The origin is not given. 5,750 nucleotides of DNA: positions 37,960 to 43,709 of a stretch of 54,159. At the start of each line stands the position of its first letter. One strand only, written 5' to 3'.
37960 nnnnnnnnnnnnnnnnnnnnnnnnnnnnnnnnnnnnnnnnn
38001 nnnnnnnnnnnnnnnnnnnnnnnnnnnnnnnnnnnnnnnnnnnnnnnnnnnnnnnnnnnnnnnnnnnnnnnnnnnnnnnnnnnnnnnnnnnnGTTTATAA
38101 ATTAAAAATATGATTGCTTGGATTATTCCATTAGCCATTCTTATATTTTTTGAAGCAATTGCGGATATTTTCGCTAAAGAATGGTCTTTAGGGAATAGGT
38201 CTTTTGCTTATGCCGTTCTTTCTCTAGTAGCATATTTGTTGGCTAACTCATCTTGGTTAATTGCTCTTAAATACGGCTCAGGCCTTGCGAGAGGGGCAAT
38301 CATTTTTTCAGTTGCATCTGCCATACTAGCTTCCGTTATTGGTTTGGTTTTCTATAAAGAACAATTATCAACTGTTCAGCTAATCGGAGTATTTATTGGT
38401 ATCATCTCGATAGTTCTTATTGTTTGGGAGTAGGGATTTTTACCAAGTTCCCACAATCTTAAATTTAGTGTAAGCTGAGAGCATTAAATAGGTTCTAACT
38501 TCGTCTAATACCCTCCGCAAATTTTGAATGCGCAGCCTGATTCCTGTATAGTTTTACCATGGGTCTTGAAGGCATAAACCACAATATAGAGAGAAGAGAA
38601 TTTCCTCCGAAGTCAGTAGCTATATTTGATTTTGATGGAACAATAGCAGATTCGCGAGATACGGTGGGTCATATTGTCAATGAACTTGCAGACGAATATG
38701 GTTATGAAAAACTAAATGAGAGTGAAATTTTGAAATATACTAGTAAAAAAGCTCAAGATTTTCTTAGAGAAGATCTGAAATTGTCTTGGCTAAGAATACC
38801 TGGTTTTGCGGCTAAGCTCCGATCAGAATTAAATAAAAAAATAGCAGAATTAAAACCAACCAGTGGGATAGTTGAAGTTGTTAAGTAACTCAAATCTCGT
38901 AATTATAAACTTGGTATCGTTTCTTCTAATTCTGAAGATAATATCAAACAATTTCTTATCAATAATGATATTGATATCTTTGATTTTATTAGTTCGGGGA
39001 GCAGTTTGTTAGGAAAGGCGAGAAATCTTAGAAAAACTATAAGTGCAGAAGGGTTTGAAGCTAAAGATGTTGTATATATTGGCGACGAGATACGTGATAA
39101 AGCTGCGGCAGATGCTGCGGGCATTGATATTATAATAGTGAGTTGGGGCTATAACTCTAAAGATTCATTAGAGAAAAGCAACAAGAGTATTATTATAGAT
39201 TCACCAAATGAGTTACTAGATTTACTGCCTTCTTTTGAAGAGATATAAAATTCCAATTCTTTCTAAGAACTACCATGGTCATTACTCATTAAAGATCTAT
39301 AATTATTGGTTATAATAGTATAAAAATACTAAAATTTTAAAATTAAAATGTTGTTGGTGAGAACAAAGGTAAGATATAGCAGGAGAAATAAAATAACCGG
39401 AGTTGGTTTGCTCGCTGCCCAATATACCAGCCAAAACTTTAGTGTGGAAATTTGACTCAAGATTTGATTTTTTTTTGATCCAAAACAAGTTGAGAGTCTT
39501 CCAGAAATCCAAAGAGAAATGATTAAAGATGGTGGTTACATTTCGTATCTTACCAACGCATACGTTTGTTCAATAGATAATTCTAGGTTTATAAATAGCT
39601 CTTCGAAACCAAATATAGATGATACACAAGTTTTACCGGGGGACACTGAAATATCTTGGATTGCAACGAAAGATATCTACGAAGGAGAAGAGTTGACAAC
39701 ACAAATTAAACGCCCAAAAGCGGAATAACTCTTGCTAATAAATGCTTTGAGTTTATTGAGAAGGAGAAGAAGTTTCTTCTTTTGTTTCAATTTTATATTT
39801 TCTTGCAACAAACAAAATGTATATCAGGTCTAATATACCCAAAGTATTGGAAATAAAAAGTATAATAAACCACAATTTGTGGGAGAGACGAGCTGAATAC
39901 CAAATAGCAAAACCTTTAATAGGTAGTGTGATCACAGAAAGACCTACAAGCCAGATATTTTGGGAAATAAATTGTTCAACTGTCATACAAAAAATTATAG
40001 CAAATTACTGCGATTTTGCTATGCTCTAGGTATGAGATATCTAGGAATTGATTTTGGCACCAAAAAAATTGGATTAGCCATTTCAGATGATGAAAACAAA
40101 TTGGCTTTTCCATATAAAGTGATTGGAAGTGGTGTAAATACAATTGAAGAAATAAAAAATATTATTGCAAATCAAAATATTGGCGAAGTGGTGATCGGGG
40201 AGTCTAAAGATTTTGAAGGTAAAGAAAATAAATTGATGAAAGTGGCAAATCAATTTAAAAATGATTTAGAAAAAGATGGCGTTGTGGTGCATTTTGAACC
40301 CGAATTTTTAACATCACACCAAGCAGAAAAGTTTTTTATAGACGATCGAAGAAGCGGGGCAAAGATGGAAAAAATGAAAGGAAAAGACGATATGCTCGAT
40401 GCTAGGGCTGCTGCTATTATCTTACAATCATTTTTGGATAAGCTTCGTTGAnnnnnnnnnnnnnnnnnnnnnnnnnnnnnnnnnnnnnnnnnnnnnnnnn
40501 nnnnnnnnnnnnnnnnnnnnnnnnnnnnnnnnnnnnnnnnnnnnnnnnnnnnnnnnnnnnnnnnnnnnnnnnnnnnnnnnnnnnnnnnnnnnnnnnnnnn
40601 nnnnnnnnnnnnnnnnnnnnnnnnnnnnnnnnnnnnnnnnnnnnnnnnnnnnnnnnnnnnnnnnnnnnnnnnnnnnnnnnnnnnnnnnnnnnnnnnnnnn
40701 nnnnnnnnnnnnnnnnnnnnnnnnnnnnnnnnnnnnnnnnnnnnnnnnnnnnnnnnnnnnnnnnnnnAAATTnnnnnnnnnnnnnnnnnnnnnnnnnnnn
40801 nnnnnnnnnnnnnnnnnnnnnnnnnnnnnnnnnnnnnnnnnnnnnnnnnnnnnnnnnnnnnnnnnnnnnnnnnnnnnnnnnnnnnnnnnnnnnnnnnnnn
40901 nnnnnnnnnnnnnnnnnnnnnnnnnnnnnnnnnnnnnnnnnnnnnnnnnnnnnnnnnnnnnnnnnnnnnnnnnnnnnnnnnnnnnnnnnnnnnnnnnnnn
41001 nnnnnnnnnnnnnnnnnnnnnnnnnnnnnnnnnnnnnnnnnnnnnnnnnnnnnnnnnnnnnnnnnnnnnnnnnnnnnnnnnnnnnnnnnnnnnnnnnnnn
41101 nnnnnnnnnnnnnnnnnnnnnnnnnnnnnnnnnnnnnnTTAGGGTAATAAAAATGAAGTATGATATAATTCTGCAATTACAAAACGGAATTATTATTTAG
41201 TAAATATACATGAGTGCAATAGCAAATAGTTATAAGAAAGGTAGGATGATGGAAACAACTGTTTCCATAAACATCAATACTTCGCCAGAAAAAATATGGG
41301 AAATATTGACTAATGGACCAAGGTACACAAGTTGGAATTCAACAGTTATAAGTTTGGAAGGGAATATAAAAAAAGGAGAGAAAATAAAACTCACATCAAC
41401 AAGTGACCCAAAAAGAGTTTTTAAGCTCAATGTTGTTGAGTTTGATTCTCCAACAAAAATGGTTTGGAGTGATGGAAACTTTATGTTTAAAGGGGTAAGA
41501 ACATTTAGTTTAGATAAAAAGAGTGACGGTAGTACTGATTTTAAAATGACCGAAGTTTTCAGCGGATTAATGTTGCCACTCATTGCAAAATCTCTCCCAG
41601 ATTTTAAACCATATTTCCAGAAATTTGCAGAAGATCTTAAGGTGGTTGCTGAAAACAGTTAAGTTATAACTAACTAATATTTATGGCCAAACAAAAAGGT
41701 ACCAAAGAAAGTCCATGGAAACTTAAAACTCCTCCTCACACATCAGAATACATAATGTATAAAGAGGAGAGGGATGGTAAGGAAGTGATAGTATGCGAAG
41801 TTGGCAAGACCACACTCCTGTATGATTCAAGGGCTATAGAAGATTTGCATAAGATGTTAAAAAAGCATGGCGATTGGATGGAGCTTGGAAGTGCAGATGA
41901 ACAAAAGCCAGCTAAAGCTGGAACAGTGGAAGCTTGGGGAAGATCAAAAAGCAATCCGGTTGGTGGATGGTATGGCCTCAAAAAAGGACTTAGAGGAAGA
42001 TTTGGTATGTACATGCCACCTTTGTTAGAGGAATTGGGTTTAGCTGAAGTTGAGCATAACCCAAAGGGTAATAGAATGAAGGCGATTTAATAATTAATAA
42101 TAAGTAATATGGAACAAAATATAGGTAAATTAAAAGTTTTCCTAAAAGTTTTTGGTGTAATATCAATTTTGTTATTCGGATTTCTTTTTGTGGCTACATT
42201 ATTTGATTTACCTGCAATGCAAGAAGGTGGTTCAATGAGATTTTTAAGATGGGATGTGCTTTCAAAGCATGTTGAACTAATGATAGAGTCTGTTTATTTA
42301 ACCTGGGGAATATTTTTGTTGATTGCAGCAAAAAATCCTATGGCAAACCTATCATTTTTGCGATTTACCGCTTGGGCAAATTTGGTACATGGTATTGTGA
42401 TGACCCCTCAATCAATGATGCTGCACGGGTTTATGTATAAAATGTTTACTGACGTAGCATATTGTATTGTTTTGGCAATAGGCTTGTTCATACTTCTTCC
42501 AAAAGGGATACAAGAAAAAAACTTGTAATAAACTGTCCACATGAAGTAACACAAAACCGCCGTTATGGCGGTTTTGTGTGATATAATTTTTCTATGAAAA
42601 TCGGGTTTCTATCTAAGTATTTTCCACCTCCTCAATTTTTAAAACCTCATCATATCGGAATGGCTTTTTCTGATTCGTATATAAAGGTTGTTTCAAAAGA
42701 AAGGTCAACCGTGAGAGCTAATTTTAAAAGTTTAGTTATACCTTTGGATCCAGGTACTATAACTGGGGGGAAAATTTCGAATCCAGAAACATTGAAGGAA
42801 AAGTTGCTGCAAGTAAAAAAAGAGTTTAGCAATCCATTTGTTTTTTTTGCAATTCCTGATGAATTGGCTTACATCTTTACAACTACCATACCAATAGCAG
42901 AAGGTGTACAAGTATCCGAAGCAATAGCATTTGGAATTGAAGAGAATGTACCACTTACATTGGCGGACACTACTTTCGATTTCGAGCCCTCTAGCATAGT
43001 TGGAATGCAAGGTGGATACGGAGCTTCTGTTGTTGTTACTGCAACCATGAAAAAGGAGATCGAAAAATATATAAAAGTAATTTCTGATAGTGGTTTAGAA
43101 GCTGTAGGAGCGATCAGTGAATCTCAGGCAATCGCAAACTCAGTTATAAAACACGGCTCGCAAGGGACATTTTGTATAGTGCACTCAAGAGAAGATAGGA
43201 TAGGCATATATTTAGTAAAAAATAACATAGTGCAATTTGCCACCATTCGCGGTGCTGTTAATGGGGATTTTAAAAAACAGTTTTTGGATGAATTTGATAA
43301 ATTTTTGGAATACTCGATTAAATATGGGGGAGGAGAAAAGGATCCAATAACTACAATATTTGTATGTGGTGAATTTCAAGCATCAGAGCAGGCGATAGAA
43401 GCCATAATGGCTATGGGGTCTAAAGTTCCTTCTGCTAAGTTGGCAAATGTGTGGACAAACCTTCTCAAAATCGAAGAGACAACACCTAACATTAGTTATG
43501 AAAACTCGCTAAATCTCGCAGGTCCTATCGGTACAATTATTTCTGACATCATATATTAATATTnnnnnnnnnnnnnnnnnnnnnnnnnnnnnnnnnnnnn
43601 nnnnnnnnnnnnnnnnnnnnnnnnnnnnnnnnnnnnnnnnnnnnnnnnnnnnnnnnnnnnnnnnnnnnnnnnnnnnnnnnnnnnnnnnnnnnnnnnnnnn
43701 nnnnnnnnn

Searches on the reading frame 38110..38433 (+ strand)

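Call 70: search_protein_families(library=pfam, proteins=[window:38110-38433:+], max_evalue=0.00001)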
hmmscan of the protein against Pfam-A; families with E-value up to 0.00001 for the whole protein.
window:38110-38433:+ (107 aa): 1 family
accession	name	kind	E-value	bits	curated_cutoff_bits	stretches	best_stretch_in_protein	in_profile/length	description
PF00892.27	EamA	-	6.9e-07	30.1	28.2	1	3-105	41-134/135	EamA-like transporter family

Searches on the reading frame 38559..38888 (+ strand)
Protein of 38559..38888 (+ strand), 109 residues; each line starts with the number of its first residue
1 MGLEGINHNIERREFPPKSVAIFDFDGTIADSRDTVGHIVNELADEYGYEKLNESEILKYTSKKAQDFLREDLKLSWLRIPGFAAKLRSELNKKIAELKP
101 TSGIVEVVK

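Call 70: search_protein_families(library=pfam, proteins=[window:38559-38888:+], max_evalue=0.00001)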
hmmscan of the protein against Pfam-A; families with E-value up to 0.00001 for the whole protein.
window:38559-38888:+ (109 aa): 1 family
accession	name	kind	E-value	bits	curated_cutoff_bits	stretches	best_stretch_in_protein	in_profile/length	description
PF13419.12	HAD_2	-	1.6e-13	51.6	23.8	1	22-109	2-89/178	Haloacid dehalogenase-like hydrolase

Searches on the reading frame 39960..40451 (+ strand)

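Call 70: search_protein_families(library=pfam, proteins=[window:39960-40451:+], max_evalue=0.00001)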
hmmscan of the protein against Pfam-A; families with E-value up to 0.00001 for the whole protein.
window:39960-40451:+ (163 aa): 1 family
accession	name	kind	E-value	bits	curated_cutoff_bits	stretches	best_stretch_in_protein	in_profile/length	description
PF03652.20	RuvX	-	5.6e-28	98.4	29.2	1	25-160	1-133/134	Holliday junction resolvase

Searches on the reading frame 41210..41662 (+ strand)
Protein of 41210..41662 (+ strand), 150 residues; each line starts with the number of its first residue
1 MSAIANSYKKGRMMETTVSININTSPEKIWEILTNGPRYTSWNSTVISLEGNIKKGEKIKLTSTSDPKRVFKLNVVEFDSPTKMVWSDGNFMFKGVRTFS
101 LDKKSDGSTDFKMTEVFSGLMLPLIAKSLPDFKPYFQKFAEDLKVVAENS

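Call 71: search_protein_families(library=pfam, proteins=[window:41210-41662:+], max_evalue=0.00001)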
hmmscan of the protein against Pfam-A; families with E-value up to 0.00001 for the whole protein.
window:41210-41662:+ (150 aa): 2 families
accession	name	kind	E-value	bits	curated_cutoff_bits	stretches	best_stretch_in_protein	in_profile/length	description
PF10604.15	Polyketide_cyc2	-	1.6e-09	38.7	27.4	1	13-147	1-141/142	Polyketide cyclase / dehydrase and lipid transport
PF08327.17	AHSA1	-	1.6e-06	28.8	22.1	1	23-143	1-120/125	Activator of Hsp90 ATPase homolog 1-like protein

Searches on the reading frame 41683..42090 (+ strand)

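Call 71: search_protein_families(library=pfam, proteins=[window:41683-42090:+], max_evalue=0.00001)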
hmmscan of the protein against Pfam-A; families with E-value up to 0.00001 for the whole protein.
window:41683-42090:+ (135 aa): 1 family
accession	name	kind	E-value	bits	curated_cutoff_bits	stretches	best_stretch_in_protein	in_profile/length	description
PF21619.2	DUF6855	-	5.9e-70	233.7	27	1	5-135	2-132/132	Family of unknown function (DUF6855)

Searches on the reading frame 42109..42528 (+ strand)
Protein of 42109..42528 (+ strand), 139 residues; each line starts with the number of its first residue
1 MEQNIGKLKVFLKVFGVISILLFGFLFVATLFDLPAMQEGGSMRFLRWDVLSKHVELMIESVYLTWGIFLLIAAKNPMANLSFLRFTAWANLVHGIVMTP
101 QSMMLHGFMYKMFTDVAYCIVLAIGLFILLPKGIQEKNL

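Call 71: search_protein_families(library=pfam, proteins=[window:42109-42528:+], max_evalue=0.00001)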
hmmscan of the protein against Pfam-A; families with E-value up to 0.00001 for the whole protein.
window:42109-42528:+ (139 aa): 1 family
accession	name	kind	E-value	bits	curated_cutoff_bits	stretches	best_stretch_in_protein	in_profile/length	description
PF20337.3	DUF6632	-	3.3e-13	50.3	27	1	56-130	45-119/137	Family of unknown function (DUF6632)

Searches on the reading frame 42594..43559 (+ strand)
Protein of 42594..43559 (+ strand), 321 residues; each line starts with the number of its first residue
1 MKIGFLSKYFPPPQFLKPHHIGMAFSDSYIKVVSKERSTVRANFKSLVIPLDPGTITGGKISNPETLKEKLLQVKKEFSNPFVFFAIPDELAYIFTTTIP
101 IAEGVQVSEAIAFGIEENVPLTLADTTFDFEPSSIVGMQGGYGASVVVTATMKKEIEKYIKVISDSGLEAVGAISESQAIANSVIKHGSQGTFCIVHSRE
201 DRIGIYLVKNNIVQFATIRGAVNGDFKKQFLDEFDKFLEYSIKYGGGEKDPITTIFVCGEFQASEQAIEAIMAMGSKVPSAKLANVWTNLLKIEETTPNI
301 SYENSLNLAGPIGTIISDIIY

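Call 71: search_protein_families(library=pfam, proteins=[window:42594-43559:+], max_evalue=0.00001)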
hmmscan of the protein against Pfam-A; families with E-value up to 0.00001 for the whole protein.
window:42594-43559:+ (321 aa): 1 family
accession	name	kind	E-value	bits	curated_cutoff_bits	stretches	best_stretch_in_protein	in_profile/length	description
PF11104.14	PilM_2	-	1.9e-06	27.5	27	1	22-179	1-161/340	Type IV pilus assembly protein PilM;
